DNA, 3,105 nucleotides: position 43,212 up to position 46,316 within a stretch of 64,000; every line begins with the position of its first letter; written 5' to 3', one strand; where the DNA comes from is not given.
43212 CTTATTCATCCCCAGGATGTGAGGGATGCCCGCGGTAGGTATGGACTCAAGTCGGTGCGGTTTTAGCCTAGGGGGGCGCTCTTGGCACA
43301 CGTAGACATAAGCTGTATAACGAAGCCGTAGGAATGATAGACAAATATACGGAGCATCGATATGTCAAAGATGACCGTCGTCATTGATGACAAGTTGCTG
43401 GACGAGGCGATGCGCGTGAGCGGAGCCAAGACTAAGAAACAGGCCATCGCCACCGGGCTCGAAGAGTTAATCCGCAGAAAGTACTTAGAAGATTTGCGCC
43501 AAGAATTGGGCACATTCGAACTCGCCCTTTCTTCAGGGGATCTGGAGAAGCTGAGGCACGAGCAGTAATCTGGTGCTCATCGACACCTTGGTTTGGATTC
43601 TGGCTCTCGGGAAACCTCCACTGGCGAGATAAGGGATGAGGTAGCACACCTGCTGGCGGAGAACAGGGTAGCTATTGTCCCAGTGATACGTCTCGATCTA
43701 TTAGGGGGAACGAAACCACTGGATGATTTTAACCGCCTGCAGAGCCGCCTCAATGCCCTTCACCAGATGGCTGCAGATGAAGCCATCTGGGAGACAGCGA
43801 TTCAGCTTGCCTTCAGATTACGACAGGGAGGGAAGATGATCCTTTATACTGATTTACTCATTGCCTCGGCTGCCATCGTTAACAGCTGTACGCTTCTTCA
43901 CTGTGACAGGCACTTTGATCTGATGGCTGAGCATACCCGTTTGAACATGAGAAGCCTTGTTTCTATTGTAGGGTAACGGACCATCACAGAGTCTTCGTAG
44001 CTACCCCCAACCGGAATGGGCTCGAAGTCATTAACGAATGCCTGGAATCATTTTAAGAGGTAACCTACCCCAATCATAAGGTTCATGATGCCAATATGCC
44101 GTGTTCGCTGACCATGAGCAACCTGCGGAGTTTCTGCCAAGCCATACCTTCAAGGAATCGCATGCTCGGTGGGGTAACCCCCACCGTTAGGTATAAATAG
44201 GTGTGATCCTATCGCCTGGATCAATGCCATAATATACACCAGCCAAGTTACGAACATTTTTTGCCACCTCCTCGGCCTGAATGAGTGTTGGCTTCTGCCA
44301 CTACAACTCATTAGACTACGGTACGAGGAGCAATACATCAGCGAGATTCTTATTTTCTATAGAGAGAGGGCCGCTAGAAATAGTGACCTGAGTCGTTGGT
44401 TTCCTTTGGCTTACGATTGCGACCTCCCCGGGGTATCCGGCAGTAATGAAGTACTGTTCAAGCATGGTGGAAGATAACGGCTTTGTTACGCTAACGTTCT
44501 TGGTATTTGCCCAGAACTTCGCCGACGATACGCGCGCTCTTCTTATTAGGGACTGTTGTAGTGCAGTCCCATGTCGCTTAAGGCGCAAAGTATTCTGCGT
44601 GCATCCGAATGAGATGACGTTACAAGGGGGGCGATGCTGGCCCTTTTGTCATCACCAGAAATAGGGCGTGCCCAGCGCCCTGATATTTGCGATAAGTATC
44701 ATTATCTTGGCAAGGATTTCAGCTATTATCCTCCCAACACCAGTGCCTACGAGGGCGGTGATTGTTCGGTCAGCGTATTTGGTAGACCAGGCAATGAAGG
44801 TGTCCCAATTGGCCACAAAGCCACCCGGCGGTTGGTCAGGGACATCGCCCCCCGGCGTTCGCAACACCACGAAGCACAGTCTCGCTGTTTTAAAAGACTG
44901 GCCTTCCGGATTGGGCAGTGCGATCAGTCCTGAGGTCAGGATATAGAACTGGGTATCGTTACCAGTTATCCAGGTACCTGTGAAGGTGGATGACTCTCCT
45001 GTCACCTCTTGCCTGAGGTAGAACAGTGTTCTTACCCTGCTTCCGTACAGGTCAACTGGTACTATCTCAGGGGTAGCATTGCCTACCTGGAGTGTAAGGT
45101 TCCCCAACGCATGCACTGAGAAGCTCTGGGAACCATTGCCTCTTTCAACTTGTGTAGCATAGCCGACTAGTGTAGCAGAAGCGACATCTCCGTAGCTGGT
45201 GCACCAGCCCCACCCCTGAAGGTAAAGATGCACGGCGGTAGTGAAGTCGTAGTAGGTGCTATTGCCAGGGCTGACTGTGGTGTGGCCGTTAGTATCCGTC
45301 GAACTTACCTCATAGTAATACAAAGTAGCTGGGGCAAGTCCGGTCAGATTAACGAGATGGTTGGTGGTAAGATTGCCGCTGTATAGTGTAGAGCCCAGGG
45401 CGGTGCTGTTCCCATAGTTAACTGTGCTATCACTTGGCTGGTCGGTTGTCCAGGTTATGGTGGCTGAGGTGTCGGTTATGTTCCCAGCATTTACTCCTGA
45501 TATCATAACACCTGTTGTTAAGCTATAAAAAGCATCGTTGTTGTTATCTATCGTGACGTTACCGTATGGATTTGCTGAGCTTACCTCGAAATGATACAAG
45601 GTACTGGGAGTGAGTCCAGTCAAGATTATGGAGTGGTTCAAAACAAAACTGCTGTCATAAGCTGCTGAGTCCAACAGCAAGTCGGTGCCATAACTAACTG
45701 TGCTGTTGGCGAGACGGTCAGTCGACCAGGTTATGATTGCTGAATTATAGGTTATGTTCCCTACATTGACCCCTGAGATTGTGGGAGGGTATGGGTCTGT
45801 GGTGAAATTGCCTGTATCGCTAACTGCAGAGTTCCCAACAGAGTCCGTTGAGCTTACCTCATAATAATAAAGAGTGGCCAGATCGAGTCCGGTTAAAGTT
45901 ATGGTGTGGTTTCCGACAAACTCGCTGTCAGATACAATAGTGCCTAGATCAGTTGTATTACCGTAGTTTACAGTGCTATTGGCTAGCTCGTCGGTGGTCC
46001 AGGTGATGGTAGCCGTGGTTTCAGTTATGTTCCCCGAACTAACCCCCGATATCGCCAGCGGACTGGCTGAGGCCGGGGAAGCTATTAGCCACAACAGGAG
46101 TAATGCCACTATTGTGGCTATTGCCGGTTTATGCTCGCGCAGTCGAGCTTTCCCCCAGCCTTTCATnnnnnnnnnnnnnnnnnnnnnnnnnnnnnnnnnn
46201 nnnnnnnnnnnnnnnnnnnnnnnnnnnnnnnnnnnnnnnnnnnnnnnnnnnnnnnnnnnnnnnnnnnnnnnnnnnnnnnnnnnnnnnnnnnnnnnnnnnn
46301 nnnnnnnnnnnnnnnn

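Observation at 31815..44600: ~12.7-kb decaying integrated element inserted in the 5' part of gyrA, bracketed by 98-bp direct repeats of gyrA codons 43-76, with no recognisable integrase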

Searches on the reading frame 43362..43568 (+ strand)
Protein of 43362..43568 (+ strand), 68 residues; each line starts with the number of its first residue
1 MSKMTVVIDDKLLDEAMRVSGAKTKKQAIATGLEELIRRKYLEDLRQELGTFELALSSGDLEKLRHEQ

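Call 15: search_protein_families(library=pfam, max_evalue=0.01, proteins=[window:43362-43568:+])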
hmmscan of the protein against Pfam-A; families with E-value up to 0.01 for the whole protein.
window:43362-43568:+ (68 aa): 1 family
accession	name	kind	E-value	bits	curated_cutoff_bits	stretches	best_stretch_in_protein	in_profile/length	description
PF09957.15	VapB_antitoxin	-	1.6e-11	44.3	23.4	1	3-40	2-39/47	Bacterial antitoxin of type II TA system, VapB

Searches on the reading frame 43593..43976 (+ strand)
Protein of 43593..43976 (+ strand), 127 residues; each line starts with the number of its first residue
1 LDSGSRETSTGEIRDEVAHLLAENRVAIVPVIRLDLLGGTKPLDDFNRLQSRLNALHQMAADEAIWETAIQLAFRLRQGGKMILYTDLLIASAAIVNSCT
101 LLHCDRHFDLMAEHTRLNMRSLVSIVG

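Call 7: search_protein_families(library=pfam, max_evalue=0.01, proteins=[window:43593-43976:+])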
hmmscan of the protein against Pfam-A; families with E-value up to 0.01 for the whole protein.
window:43593-43976:+ (127 aa): 1 family
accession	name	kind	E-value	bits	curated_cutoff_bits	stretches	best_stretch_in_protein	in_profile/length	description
PF01850.27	PIN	-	1e-05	26.5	23.6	1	40-112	45-118/120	PIN domain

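Call 43: search_protein_families(library=ncbifam, max_evalue=0.01, proteins=[window:43593-43976:+])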
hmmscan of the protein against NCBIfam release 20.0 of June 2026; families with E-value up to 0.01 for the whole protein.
window:43593-43976:+ (127 aa): 1 family
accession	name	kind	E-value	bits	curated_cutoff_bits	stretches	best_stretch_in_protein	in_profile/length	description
NF047959.1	TA_toxin_VapC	equivalog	4e-18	65.7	80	1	12-117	18-125/125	type II toxin-antitoxin system VapC family toxin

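Call 44: search_protein_families(library=phrogs, max_evalue=0.001, proteins=[window:43593-43976:+])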
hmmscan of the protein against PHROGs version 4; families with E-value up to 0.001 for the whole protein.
window:43593-43976:+ (127 aa): 0 families

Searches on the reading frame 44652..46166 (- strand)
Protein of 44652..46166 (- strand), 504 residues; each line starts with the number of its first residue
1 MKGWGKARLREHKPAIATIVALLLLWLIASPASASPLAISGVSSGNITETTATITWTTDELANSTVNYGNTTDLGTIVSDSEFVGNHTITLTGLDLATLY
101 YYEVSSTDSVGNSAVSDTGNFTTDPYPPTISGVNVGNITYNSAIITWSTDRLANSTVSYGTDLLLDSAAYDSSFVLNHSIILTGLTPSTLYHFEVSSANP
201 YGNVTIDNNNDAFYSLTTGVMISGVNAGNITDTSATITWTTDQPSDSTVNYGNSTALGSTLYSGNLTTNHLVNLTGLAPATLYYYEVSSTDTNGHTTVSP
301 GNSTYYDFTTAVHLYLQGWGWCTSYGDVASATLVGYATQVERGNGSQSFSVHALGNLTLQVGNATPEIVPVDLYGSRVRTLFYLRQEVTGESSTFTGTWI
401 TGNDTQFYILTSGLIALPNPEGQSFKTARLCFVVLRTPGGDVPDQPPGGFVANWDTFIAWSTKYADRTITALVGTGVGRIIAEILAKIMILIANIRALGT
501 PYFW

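Call 10: find_encoding_contigs(protein=window:44652-46166:-, flank=10000, max_places=10)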
Protein window:44652-46166:- (504 aa): 1 contig read that carries it; 1 place shown.
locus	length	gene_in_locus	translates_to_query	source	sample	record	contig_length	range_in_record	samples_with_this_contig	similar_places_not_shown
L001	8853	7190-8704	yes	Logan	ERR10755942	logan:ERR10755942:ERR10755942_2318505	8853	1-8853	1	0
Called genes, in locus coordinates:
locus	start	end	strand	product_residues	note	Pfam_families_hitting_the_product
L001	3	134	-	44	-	?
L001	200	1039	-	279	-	PF06271:RDD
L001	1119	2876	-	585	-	-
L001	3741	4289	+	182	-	-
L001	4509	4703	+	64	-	-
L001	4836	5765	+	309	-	PF11611:DUF4352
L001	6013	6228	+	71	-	-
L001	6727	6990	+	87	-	-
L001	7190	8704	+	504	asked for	PF16655:PhoD_N (faint), PF00041:fn3 (faint), PF16656:Pur_ac_phosph_N (weak)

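Call 15: search_protein_families(library=pfam, max_evalue=0.01, proteins=[window:44652-46166:-])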
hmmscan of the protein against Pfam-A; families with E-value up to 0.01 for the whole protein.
window:44652-46166:- (504 aa): 6 families
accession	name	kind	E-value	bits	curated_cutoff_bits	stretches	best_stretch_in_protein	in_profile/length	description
PF16656.11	Pur_ac_phosph_N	-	7e-22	78.3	30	3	42-123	6-93/93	Purple acid Phosphatase, N-terminal domain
PF00041.27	fn3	-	1.7e-11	44.6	25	3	128-200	3-71/84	Fibronectin type III domain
PF25077.1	DUF7800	-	0.0001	22.8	27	0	229-291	12-73/89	Domain of unknown function (DUF7800)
PF25059.1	FN3_DSCAM-DSCAML_C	-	0.00011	22.9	39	0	176-203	43-70/89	DSCAM/DSCAML C-terminal Fn3-like domain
PF16655.11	PhoD_N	-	0.00015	22.7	30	0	256-292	45-78/90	PhoD-like phosphatase, N-terminal domain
PF17425.8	Arylsulfotran_N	-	0.0013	19.2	24.2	0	225-298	4-79/88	Arylsulfotransferase Ig-like domain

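Call 36: find_related_loci(query=window:44655-46166:-, collection=metagenome_contigs, flank=10000)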
Query window:44655-46166:- (504 aa) in metagenome_contigs; peptide patterns used: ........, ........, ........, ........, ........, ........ (x = any residue, [..] = any of these).
83 stretches matched a pattern; 11 encode a relative of the query (tblastn E <= 1e-3); 11 distinct loci.
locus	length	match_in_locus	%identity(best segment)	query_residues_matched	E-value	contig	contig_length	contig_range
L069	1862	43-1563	81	1-504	0e+0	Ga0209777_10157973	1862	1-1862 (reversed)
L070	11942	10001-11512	78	1-503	0e+0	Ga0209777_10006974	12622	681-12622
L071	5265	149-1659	76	1-504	0e+0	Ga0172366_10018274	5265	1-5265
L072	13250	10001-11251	73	1-504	2e-178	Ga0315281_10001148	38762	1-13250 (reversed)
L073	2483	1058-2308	74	1-504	0e+0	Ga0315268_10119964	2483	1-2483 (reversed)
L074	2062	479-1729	75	1-504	0e+0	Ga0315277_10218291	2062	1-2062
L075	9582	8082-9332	75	1-504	6e-168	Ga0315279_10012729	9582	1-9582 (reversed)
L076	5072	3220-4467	76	1-504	1e-170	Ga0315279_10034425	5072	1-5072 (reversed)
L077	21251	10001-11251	70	1-504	9e-165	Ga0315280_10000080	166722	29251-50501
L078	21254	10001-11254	70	1-504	3e-145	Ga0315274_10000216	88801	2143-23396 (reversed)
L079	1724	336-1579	85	1-504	1e-122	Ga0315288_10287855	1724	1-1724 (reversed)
